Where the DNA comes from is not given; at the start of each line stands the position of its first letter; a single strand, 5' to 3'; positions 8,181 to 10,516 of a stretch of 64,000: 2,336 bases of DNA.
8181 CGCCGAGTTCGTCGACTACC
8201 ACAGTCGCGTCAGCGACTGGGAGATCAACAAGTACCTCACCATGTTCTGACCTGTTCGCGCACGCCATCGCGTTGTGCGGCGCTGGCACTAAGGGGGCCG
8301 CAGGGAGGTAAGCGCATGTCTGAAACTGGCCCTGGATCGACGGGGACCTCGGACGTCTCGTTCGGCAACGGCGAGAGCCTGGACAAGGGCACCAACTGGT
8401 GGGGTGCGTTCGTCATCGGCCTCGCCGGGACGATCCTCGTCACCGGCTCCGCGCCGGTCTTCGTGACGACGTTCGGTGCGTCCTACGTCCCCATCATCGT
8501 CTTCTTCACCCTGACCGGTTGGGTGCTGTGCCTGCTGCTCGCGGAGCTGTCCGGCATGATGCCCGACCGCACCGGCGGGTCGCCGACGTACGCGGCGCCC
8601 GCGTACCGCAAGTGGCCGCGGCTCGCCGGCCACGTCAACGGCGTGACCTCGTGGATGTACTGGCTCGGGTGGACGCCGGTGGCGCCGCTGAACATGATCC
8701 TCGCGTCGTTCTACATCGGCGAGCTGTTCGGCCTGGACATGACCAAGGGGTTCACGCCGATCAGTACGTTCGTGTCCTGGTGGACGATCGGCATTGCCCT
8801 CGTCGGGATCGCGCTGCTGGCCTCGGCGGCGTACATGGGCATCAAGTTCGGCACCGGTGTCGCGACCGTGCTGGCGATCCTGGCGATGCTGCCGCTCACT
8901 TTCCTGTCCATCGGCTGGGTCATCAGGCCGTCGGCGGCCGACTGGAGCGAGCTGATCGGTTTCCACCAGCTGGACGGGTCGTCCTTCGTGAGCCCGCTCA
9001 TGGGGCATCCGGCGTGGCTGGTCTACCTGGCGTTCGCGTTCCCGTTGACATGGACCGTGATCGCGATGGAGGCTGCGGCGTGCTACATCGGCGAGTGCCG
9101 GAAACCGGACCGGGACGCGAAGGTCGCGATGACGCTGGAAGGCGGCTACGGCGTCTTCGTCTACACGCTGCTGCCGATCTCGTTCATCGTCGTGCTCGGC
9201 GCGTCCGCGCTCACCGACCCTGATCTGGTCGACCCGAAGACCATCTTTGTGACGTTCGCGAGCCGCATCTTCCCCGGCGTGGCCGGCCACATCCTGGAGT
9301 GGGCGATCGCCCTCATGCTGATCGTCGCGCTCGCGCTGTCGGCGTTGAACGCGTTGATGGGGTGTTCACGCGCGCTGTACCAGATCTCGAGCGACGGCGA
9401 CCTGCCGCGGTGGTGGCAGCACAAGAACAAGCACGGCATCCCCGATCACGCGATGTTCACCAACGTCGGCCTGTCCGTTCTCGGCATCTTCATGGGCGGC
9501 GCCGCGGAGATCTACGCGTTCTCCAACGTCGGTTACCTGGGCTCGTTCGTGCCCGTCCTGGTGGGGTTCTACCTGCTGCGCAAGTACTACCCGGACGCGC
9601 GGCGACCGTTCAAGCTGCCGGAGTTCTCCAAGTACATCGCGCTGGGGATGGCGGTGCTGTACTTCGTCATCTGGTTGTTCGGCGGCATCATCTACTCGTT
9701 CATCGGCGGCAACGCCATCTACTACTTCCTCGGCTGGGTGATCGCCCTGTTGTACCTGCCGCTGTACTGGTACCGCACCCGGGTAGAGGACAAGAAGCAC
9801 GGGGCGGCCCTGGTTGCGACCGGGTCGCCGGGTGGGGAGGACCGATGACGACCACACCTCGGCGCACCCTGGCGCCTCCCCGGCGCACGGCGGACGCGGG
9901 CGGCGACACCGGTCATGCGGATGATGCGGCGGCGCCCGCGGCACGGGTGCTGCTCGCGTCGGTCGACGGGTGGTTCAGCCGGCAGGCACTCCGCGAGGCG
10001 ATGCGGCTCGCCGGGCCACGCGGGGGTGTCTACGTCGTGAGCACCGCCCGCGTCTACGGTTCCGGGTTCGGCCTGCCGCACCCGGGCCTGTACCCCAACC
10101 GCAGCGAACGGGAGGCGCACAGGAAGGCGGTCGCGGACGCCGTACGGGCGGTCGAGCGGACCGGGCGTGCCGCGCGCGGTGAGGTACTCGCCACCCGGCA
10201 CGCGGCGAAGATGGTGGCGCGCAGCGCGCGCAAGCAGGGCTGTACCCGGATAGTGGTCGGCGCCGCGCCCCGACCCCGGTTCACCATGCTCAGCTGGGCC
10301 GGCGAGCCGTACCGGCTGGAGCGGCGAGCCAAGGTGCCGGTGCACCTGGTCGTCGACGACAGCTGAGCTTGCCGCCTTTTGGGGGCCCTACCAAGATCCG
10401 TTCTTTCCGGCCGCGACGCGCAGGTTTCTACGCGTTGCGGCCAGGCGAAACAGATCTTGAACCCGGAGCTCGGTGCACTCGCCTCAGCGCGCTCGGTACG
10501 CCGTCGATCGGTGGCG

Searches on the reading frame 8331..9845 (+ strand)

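Call 52: search_protein_families(library=pfam, proteins=[window:8331-9845:+], max_evalue=0.001)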
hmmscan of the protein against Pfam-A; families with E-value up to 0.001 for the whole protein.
window:8331-9845:+ (505 aa): 2 families
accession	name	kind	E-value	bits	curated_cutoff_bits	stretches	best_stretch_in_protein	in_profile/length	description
PF13520.12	AA_permease_2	-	3.3e-39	135.5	27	1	22-471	2-426/427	Amino acid permease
PF00324.27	AA_permease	-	2.1e-10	40.3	24.6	1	30-419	9-384/470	Amino acid permease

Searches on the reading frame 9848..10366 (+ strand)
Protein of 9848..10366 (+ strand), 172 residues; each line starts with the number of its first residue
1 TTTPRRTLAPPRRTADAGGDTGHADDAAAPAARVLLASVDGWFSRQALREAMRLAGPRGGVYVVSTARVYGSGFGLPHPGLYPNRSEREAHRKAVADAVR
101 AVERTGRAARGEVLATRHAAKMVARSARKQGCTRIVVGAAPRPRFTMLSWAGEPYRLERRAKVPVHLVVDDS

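Call 7: search_protein_families(library=pfam, proteins=[window:9848-10366:+], max_evalue=0.01)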
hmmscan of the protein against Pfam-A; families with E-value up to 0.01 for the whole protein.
window:9848-10366:+ (172 aa): 1 family
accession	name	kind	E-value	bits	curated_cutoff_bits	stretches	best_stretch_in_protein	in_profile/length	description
PF00582.32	Usp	-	0.00035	21.6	24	1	44-168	15-140/141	Universal stress protein family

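Call 33: find_homologous_proteins(query=window:9848-10366:+)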
Query window:9848-10366:+ (172 aa): 13 proteins with E <= 0.001 among 2140 candidates.
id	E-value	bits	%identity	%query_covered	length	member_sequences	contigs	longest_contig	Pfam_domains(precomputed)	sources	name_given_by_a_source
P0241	5.3e-105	366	100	100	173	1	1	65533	-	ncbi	ncbi:MAG: hypothetical protein ACRDMV_11450 [Streptosporangiales bacterium]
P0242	1.7e-82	293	83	97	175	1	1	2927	PF00582.33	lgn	-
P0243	3.2e-80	286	82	97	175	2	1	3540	-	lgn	-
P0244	5.3e-56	207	68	85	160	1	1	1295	-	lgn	-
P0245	4.4e-54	201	67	83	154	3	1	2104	-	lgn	-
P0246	7.1e-54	200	70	74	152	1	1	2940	-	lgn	-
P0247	2.0e-52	195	70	78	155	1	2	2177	-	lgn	-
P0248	7.7e-50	187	65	79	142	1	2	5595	-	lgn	-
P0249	1.7e-45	173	63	80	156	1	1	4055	-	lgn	-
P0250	2.4e-43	166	57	81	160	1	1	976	-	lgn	-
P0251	1.5e-41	160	57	81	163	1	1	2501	-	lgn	-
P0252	2.7e-28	117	47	86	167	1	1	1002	PF00582.33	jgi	jgi:nucleotide-binding universal stress UspA family protein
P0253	3.8e-18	84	40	79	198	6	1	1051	PF00582.33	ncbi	-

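Call 34: find_encoding_contigs(protein=P0242, flank=4000)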
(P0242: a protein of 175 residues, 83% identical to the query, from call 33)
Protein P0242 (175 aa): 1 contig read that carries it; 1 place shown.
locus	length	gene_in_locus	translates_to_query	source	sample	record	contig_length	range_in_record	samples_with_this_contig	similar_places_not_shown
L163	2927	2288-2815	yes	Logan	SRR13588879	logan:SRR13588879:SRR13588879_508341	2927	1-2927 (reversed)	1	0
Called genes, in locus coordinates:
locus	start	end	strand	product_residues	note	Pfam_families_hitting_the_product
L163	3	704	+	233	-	?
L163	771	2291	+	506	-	PF00324:AA_permease, PF13520:AA_permease_2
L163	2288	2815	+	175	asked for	PF00582:Usp (weak)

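Call 35: find_encoding_contigs(protein=P0243, flank=4000)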
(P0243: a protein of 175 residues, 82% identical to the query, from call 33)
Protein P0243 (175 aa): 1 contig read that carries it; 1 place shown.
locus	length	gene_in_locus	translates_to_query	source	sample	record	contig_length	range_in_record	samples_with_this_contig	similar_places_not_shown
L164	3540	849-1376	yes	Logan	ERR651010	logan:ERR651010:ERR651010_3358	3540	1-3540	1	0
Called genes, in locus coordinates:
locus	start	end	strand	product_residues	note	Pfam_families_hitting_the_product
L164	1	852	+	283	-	?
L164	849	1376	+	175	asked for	-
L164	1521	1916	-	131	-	PF00903:Glyoxalase, PF18029:Glyoxalase_6 (weak)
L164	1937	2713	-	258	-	PF00165:HTH_AraC, PF12833:HTH_18, PF00165:HTH_AraC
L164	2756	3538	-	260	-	?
